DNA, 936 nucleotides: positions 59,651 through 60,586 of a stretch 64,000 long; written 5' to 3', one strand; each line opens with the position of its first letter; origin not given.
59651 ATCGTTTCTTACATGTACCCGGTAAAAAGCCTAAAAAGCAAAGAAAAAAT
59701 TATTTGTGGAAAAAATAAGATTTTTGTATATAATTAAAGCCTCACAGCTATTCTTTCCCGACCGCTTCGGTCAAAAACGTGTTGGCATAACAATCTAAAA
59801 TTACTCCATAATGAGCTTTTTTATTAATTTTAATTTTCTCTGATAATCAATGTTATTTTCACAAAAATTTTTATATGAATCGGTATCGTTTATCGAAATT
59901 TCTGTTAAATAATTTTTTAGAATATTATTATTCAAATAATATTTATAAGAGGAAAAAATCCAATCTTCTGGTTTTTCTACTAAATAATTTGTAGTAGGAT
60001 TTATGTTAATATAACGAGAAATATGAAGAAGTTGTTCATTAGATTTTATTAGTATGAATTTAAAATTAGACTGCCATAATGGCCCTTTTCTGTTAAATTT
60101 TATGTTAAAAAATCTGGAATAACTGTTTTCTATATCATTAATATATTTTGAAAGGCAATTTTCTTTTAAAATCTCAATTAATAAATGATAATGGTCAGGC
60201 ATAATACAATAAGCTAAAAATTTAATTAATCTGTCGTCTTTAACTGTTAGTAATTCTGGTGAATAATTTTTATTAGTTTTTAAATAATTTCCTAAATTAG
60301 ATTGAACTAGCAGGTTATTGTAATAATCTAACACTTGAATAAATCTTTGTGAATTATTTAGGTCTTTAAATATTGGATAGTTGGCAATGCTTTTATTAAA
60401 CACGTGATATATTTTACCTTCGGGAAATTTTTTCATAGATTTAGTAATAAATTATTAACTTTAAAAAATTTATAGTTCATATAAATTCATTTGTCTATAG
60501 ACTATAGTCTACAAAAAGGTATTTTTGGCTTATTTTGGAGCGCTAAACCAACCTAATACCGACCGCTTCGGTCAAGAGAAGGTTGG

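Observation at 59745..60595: Y1 HUH transposase (RAYT/IS200-like) bracketed by two copies of a hairpin element, with a dispersed solo copy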

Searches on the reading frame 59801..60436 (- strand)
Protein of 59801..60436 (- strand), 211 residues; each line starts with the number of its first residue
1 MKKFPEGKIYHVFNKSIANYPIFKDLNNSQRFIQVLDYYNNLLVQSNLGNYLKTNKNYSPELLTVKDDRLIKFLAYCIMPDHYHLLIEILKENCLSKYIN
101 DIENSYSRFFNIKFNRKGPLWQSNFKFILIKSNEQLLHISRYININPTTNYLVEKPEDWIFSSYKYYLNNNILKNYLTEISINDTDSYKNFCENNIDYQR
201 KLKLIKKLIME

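Call 6: search_protein_families(library=pfam, proteins=[window:59801-60436:-], max_evalue=0.01)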
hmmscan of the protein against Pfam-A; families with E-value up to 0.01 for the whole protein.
window:59801-60436:- (211 aa): 1 family
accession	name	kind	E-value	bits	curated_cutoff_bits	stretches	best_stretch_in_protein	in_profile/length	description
PF01797.21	Y1_Tnp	-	6.7e-12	46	23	1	64-144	34-119/121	Transposase IS200 like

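Call 7: search_protein_families(library=ncbifam, proteins=[window:59801-60436:-], max_evalue=1)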
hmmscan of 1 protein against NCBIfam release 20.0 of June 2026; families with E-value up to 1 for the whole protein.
window:59801-60436:- (211 aa): 2 families
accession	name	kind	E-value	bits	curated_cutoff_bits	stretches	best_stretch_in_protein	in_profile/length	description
NF047646.1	REP_Tyr_transpos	equivalog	1.8e-18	66.8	80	1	62-162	38-146/146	REP-associated tyrosine transposase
NF033573.1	transpos_IS200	equivalog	0.013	15.7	55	1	65-143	41-124/126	IS200/IS605 family transposase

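Call 11: find_encoding_contigs(protein=window:59801-60436:-, flank=10000, max_places=10)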
Protein window:59801-60436:- (211 aa): 24 contigs read that carry it; 7 places shown.
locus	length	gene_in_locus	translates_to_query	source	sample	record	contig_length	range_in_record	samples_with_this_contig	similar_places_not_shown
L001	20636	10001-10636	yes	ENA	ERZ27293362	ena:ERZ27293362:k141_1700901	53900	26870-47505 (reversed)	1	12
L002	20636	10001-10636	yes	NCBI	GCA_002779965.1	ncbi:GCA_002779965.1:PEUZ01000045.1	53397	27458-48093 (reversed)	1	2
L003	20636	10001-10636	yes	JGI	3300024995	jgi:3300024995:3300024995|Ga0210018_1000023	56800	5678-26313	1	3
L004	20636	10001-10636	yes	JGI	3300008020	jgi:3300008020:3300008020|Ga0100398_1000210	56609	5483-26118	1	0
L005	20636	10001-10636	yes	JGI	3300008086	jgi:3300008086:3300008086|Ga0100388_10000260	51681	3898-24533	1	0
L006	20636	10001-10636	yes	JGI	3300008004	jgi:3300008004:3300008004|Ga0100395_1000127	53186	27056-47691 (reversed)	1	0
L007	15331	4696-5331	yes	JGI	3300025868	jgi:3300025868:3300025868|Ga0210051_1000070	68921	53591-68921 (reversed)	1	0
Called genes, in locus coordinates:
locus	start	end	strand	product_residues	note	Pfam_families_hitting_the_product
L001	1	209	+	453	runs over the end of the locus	PF00403:HMA (faint), PF02683:DsbD_TM (weak), PF13386:DsbD_2, PF13473:Cupredoxin_1 (weak)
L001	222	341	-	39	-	-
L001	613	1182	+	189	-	-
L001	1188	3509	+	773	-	-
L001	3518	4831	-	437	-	PF00486:Trans_reg_C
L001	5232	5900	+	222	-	PF18400:Thioredoxin_12 (faint), PF13098:Thioredoxin_2, PF13462:Thioredoxin_4, PF01323:DSBA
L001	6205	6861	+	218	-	PF08843:AbiEii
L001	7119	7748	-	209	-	-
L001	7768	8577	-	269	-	-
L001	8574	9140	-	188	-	PF01569:PAP2, PF14378:PAP2_3, PF14360:PAP2_C (weak)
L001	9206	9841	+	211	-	PF00702:Hydrolase, PF12710:HAD, PF13419:HAD_2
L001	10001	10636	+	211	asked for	PF01797:Y1_Tnp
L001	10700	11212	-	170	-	PF00398:RrnaAD (weak), PF13847:Methyltransf_31 (weak)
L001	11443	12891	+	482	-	PF00206:Lyase_1, PF08328:ASL_C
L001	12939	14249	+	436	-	PF00709:Adenylsucc_synt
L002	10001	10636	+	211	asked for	PF01797:Y1_Tnp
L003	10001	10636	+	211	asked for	PF01797:Y1_Tnp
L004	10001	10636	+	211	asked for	PF01797:Y1_Tnp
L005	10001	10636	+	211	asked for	PF01797:Y1_Tnp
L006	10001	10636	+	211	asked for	PF01797:Y1_Tnp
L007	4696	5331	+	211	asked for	PF01797:Y1_Tnp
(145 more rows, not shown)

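Call 12: find_homologous_proteins(query=window:59801-60436:-, max_evalue=0.00001)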
Query window:59801-60436:- (211 aa): 906 proteins with E <= 0.00001 among 1043 candidates; the best 120 are listed.
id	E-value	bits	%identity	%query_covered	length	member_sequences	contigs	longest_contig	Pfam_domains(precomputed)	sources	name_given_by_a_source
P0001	7.7e-133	459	100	100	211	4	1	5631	PF01797.22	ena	-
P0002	4.6e-112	391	82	94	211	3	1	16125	PF01797.22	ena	-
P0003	1.4e-110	386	82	95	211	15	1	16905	PF01797.22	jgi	jgi:putative transposase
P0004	1.8e-107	376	80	94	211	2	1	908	PF01797.22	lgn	-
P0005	2.8e-106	372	79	94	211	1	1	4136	PF01797.22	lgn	-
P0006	6.4e-97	341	72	100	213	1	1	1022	PF01797.22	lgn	-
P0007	1.2e-93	330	69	94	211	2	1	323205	PF01797.22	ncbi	-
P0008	1.5e-93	330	73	100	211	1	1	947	PF01797.22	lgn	-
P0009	7.7e-93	328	70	100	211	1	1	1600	PF01797.22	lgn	-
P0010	2.2e-91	323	71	100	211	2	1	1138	PF01797.22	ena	-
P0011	9.7e-91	321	67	100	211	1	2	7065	PF01797.22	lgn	-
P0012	7.8e-90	318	72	100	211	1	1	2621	PF01797.22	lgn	-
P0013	2.7e-88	313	67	100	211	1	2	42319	PF01797.22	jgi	-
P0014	1.5e-87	311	64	94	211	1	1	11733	PF01797.22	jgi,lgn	-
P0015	2.1e-87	310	66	94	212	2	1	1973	PF01797.22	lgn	-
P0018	5.9e-86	305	66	100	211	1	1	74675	PF01797.22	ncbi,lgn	-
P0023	1.4e-80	288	62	93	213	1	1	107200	PF01797.22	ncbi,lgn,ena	-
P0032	8.5e-78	279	60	94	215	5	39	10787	PF01797.22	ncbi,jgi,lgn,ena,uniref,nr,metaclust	ncbi:hypothetical protein COY13_03345 [Candidatus Roizmanbacteria bacterium CG_4_10_14_0_2_um_filter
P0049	1.4e-76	275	61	93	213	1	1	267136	PF01797.22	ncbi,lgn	-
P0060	5.8e-76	273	60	94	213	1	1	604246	PF01797.22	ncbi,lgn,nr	ncbi:transposase [Candidatus Roizmanbacteria bacterium]|nr:transposase [Candidatus Roizmanbacteria b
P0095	1.3e-73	265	58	99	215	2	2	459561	PF01797.22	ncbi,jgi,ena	ncbi:MAG: transposase [Patescibacteria group bacterium]|jgi:putative transposase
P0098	2.0e-73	264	60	99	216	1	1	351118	PF01797.22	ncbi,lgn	-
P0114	9.9e-73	262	58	99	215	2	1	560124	PF01797.22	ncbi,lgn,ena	-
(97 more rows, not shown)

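Call 22: find_encoding_contigs(protein=P0003, flank=10000, max_places=3)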
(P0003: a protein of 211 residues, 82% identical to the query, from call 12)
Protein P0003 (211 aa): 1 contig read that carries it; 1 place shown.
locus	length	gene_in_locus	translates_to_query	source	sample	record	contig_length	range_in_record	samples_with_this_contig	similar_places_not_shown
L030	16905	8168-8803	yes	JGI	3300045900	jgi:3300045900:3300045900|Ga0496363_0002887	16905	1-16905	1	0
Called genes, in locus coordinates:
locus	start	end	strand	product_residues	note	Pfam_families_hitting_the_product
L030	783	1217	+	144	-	-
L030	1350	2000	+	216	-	PF13483:Lactamase_B_3, PF12706:Lactamase_B_2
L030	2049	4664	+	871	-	PF00772:DnaB, PF03796:DnaB_C, PF13481:AAA_25, PF14890:Intein_splicing, PF14528:LAGLIDADG_3, PF03796:DnaB_C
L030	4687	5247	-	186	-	PF01569:PAP2, PF14378:PAP2_3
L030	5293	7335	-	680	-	-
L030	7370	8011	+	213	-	PF00702:Hydrolase, PF12689:Acid_PPase (faint), PF12710:HAD, PF13419:HAD_2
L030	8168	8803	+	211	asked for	PF01797:Y1_Tnp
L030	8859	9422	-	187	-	PF00398:RrnaAD (weak)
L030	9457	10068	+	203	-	PF08123:DOT1, PF13847:Methyltransf_31 (weak)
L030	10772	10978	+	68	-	-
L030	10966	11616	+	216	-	PF08843:AbiEii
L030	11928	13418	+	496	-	PF00152:tRNA-synt_2, PF02142:MGS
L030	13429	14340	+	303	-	PF01180:DHO_dh, PF01207:Dus (faint)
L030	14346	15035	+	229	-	-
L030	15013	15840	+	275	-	PF00215:OMPdecase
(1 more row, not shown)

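Call 23: find_encoding_contigs(protein=P0007, flank=10000, max_places=3)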
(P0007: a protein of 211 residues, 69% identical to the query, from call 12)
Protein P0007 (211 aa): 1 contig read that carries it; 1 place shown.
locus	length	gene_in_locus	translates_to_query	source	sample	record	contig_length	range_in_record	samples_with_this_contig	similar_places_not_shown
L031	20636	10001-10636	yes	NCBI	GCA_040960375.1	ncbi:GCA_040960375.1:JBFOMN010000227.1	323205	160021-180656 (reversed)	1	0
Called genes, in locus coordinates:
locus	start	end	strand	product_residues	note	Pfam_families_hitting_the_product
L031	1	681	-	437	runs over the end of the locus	PF08245:Mur_ligase_M (weak), PF02875:Mur_ligase_C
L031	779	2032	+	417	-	PF00155:Aminotran_1_2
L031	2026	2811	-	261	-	PF12698:ABC2_membrane_3 (weak)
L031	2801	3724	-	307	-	PF13476:AAA_23 (weak), PF00005:ABC_tran, PF13304:AAA_21 (faint)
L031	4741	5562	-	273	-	PF18900:DUF5656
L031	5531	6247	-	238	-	PF20772:TACO1_YebC_N, PF01709:Transcrip_reg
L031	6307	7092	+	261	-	PF00515:TPR_1, PF07719:TPR_2 (weak), PF13181:TPR_8 (weak)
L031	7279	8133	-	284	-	-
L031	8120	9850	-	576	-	PF00999:Na_H_Exchanger, PF02254:TrkA_N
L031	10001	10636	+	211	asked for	PF01797:Y1_Tnp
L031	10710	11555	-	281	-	PF00892:EamA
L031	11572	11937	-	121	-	PF01258:zf-dskA_traR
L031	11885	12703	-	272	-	PF01790:LGT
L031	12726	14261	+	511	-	PF13231:PMT_2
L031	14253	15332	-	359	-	PF01073:3Beta_HSD, PF01370:Epimerase, PF02719:Polysacc_synt_2, PF04321:RmlD_sub_bind, PF13460:NAD_binding_10, PF16363:GDP_Man_Dehyd, PF07993:NAD_binding_4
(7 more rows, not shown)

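Call 24: find_encoding_contigs(protein=P0018, flank=10000, max_places=2)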
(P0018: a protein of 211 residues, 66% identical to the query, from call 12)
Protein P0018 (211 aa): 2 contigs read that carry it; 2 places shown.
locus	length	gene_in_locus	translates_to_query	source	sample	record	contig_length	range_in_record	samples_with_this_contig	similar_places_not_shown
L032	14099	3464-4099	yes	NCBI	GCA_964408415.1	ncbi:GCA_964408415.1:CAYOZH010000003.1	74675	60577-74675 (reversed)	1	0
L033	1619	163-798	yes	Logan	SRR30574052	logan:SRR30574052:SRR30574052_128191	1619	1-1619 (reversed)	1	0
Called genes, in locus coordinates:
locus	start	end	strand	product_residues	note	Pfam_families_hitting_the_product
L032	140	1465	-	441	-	PF02934:GatB_N, PF02637:GatB_Yqey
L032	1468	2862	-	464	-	PF01425:Amidase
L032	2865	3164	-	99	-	PF02686:GatC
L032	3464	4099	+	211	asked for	PF01797:Y1_Tnp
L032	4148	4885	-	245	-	-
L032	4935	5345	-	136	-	PF05635:23S_rRNA_IVP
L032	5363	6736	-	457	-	-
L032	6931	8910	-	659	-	-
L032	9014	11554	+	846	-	PF07517:SecA_DEAD, PF21090:P-loop_SecA (faint), PF00271:Helicase_C (weak)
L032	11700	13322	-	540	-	PF04932:Wzy_C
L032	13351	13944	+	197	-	PF02397:Bac_transf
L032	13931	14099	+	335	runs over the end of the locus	PF03214:RGP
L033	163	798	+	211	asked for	PF01797:Y1_Tnp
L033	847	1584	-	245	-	-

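Call 25: find_encoding_contigs(protein=P0023, flank=10000, max_places=2)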
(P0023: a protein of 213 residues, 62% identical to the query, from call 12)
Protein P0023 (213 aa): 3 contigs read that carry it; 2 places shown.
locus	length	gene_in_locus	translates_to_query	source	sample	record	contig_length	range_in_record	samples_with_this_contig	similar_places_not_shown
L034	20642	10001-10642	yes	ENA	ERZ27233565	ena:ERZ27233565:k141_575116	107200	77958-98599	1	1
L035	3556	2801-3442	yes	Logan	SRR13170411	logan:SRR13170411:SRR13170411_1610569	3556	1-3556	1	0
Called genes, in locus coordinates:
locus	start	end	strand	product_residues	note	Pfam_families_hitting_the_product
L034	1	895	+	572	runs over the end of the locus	PF00920:ILVD_EDD_N, PF24877:ILV_EDD_C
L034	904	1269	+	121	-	PF01042:Ribonuc_L-PSP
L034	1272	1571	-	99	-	PF00708:Acylphosphatase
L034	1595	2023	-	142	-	-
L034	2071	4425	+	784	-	PF26449:DUF8128, PF02534:T4SS-DNA_transf (faint), PF01935:DUF87 (weak), PF10412:TrwB_AAD_bind (faint)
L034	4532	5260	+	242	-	PF00970:FAD_binding_6, PF00175:NAD_binding_1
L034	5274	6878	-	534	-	PF03717:PBP_dimer, PF00905:Transpeptidase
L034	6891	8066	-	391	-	-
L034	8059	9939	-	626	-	PF02463:SMC_N (faint), PF00005:ABC_tran, PF13304:AAA_21 (faint)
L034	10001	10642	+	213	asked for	PF01797:Y1_Tnp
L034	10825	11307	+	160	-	PF04008:Adenosine_kin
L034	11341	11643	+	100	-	PF02686:GatC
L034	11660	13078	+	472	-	PF01425:Amidase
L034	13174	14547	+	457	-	PF02934:GatB_N, PF02637:GatB_Yqey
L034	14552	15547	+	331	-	PF00150:Cellulase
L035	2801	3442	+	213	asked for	PF01797:Y1_Tnp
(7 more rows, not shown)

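Call 26: find_encoding_contigs(protein=P0060, flank=10000, max_places=2)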
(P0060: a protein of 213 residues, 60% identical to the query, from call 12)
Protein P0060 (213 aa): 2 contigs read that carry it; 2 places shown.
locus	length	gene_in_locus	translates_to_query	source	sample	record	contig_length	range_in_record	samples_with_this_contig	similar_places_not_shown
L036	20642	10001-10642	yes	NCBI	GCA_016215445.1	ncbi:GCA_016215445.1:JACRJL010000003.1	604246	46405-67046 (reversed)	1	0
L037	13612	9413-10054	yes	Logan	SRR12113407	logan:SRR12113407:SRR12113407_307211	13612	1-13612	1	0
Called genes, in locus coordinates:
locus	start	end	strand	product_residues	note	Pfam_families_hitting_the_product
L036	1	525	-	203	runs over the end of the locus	PF00156:Pribosyltran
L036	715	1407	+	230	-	PF20582:UPF0758_N, PF04002:RadC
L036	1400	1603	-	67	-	-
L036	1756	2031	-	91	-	PF00708:Acylphosphatase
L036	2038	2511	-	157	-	-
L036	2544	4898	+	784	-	PF26449:DUF8128, PF02534:T4SS-DNA_transf (faint), PF01935:DUF87 (weak), PF10412:TrwB_AAD_bind (weak)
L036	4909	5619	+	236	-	PF00970:FAD_binding_6, PF00175:NAD_binding_1 (weak)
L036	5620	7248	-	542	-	PF03717:PBP_dimer, PF00905:Transpeptidase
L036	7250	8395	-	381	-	-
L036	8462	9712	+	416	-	PF00884:Sulfatase, PF01663:Phosphodiest, PF16347:SGSH_C (faint)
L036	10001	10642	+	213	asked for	PF01797:Y1_Tnp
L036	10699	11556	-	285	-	PF01488:Shikimate_DH (faint), PF02826:2-Hacid_dh_C (faint), PF03446:NAD_binding_2, PF03807:F420_oxidored (weak), PF14833:NAD_binding_11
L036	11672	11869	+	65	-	-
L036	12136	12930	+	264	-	-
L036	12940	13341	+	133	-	PF06541:ABC_trans_CmpB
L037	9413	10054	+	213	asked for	PF01797:Y1_Tnp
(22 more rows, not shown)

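Call 27: find_encoding_contigs(protein=P0032, flank=10000, max_places=6)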
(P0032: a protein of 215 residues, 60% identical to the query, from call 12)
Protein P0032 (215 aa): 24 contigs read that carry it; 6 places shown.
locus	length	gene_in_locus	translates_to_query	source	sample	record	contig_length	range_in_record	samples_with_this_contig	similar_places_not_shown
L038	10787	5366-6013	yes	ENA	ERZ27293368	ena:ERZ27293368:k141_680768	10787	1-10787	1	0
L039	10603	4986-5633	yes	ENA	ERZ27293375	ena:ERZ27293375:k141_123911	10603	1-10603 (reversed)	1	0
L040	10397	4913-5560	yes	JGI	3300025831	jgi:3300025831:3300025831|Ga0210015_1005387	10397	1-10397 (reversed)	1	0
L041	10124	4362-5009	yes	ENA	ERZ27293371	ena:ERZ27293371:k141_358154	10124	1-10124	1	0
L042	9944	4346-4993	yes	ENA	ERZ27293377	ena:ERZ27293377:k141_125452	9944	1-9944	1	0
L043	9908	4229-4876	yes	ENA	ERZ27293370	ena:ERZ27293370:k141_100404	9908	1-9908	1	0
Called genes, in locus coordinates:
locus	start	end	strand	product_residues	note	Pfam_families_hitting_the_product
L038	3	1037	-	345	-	?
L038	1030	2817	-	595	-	PF00005:ABC_tran, PF02463:SMC_N (faint), PF13304:AAA_21 (faint)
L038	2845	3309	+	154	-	PF00383:dCMP_cyt_deam_1, PF14437:MafB19-deam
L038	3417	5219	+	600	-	-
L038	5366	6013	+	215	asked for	PF01797:Y1_Tnp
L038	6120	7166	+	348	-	PF13793:Pribosyltran_N, PF00156:Pribosyltran (weak), PF14572:Pribosyl_synth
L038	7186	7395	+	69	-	-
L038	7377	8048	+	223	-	PF08843:AbiEii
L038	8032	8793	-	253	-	-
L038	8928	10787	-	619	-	?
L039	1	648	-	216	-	?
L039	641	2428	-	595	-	PF00005:ABC_tran, PF02463:SMC_N (faint), PF13304:AAA_21 (faint)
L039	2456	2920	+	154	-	PF00383:dCMP_cyt_deam_1, PF14437:MafB19-deam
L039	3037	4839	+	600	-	-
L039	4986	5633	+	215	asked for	PF01797:Y1_Tnp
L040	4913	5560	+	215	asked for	PF01797:Y1_Tnp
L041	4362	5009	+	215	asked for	PF01797:Y1_Tnp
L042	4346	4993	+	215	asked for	PF01797:Y1_Tnp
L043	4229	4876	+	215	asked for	PF01797:Y1_Tnp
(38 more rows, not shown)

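Call 31: find_encoding_contigs(protein=P0049, flank=10000, max_places=2)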
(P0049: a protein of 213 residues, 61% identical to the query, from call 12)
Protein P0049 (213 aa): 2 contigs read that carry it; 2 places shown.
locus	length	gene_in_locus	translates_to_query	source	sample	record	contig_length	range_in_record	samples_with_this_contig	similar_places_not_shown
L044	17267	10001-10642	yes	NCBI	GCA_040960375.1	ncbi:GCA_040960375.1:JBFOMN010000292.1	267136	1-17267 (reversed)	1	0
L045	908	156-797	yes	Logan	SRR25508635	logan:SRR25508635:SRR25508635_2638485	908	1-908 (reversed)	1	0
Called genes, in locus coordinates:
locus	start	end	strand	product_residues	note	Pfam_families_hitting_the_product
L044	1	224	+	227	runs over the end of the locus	-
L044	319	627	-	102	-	PF00708:Acylphosphatase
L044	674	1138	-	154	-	-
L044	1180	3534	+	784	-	PF26449:DUF8128, PF02534:T4SS-DNA_transf (faint), PF01935:DUF87 (weak), PF10412:TrwB_AAD_bind (weak)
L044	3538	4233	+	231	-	PF00970:FAD_binding_6, PF00175:NAD_binding_1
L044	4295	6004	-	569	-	PF03717:PBP_dimer, PF00905:Transpeptidase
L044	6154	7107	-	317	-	-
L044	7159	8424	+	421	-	PF00884:Sulfatase, PF01663:Phosphodiest (faint), PF00884:Sulfatase, PF16347:SGSH_C (faint)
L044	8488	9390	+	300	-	-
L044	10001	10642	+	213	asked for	PF01797:Y1_Tnp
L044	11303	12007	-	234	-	PF18916:Lycopene_cyc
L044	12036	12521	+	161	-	PF04008:Adenosine_kin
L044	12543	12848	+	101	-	PF02686:GatC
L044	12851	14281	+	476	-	PF01425:Amidase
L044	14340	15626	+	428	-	PF02934:GatB_N, PF02637:GatB_Yqey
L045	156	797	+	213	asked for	PF01797:Y1_Tnp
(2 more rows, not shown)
